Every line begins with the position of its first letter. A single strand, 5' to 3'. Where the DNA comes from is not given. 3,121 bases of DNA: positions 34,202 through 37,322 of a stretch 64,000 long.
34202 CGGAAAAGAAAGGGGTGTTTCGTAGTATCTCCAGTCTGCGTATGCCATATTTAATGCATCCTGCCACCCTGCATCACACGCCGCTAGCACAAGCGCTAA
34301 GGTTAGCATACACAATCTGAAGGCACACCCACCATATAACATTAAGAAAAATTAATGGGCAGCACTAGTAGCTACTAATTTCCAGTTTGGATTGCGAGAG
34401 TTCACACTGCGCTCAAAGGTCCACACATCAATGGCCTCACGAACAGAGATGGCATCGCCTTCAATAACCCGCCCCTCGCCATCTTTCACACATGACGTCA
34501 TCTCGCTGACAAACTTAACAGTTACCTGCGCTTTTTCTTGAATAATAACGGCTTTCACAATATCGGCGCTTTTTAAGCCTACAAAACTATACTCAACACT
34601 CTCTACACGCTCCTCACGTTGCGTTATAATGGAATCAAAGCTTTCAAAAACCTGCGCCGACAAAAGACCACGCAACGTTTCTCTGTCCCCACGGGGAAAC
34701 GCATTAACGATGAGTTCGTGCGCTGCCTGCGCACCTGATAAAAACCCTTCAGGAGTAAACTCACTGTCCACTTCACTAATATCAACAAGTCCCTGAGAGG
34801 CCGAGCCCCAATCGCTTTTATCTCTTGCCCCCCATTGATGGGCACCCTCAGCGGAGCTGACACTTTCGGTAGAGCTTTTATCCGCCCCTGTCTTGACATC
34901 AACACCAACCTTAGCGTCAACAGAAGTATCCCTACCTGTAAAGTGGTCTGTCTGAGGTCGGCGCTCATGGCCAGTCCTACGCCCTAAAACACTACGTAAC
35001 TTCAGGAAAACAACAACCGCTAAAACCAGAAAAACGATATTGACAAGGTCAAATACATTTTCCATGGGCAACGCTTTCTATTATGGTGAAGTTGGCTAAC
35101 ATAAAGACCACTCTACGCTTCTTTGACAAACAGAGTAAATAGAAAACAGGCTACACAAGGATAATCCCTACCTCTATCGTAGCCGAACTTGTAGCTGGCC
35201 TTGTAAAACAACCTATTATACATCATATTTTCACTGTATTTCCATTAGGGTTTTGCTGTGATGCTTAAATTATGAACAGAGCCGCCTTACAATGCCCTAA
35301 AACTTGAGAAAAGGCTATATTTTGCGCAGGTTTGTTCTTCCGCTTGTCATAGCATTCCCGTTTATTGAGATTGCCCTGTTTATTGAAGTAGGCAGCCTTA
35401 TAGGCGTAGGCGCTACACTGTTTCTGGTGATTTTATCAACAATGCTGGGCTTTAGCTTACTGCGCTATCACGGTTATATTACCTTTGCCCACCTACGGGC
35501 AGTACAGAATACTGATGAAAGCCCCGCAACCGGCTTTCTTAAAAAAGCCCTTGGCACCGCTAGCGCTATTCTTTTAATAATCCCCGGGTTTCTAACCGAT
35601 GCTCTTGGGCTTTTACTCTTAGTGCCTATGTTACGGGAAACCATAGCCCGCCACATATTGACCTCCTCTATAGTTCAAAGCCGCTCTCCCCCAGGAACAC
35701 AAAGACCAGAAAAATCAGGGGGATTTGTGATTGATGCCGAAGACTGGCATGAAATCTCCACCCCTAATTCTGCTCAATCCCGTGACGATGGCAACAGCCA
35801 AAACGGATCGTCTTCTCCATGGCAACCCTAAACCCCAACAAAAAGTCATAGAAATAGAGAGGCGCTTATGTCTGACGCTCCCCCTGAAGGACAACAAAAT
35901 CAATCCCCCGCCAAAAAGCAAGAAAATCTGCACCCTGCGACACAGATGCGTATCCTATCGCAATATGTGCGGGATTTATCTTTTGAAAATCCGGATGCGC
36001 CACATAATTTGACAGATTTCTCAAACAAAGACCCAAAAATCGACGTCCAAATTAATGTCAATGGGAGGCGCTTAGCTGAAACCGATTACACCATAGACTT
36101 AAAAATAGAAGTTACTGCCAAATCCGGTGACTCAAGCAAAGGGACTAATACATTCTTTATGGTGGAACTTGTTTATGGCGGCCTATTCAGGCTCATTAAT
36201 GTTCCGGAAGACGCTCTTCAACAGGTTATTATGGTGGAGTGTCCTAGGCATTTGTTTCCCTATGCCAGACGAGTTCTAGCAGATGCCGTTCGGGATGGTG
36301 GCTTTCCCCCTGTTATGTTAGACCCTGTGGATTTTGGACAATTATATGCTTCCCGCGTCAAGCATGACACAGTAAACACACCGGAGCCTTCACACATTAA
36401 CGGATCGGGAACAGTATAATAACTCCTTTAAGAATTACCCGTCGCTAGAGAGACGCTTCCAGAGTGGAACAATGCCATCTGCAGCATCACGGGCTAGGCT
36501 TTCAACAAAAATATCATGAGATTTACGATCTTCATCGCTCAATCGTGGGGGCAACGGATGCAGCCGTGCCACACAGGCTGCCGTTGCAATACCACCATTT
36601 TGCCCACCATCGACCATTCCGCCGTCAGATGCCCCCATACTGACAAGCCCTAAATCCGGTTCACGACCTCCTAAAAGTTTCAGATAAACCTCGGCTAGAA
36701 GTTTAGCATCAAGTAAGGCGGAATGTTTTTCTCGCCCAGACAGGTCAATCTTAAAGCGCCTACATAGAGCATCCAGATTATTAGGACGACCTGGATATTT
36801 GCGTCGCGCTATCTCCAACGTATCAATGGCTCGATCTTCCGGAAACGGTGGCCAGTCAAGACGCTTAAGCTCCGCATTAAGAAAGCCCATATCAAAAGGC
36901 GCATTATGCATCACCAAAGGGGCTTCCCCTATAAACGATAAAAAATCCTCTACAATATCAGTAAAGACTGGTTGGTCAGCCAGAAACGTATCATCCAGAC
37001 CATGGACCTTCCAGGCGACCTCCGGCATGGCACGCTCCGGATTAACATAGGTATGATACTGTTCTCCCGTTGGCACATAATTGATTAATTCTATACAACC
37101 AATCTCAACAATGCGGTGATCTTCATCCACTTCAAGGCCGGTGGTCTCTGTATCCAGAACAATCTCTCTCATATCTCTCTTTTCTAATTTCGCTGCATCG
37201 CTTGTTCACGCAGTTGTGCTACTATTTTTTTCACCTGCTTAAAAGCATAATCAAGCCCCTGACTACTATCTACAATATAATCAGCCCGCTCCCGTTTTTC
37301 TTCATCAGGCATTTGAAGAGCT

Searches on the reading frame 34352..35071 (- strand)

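Call 17: search_protein_families(library=pfam, max_evalue=0.00001, proteins=[window:34352-35071:-])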
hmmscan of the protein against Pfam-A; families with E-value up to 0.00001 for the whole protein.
window:34352-35071:- (239 aa): 1 family
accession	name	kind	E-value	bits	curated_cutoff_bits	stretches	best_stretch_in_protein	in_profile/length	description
PF04280.21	Tim44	-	3e-39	134.9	29.6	1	92-236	2-146/147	Tim44-like domain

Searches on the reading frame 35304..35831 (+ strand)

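Call 17: search_protein_families(library=pfam, max_evalue=0.00001, proteins=[window:35304-35831:+])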
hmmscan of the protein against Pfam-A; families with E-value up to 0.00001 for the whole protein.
window:35304-35831:+ (175 aa): 1 family
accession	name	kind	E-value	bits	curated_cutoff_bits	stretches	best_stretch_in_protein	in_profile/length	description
PF04186.18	FxsA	-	2.6e-28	98.8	25.2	1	14-118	2-106/109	FxsA cytoplasmic membrane protein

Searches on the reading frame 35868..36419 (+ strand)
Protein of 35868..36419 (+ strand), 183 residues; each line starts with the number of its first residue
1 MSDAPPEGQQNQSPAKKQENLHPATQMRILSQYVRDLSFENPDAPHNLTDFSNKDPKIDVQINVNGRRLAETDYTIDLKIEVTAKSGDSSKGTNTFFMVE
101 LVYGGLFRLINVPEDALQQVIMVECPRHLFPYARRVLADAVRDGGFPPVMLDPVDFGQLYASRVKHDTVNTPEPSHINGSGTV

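Call 65: search_protein_families(library=pfam, max_evalue=0.00001, proteins=[window:35868-36419:+])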
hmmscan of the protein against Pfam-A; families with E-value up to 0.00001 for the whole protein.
window:35868-36419:+ (183 aa): 1 family
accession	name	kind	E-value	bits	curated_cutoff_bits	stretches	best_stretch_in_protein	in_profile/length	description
PF02556.19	SecB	-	4.8e-48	163.1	26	1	24-165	5-139/141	Preprotein translocase subunit SecB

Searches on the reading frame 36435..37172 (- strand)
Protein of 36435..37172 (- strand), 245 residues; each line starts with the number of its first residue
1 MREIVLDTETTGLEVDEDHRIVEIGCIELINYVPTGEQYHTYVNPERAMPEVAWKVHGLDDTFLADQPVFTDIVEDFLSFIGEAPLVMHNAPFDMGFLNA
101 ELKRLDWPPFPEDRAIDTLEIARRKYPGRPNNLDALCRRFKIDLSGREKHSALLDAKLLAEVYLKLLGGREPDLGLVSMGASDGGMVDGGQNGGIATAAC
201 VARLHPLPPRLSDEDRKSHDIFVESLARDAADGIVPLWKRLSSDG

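Call 4: search_protein_families(library=pfam, proteins=[window:36435-37172:-])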
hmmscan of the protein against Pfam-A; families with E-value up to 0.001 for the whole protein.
window:36435-37172:- (245 aa): 2 families
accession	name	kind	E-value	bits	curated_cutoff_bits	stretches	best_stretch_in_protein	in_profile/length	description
PF00929.31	RNase_T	-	6.1e-37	128.1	24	1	4-163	1-164/164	Exonuclease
PF16473.11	Rv2179c-like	-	1.5e-07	31.7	27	1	3-162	2-172/177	3'-5' exoribonuclease Rv2179c-like domain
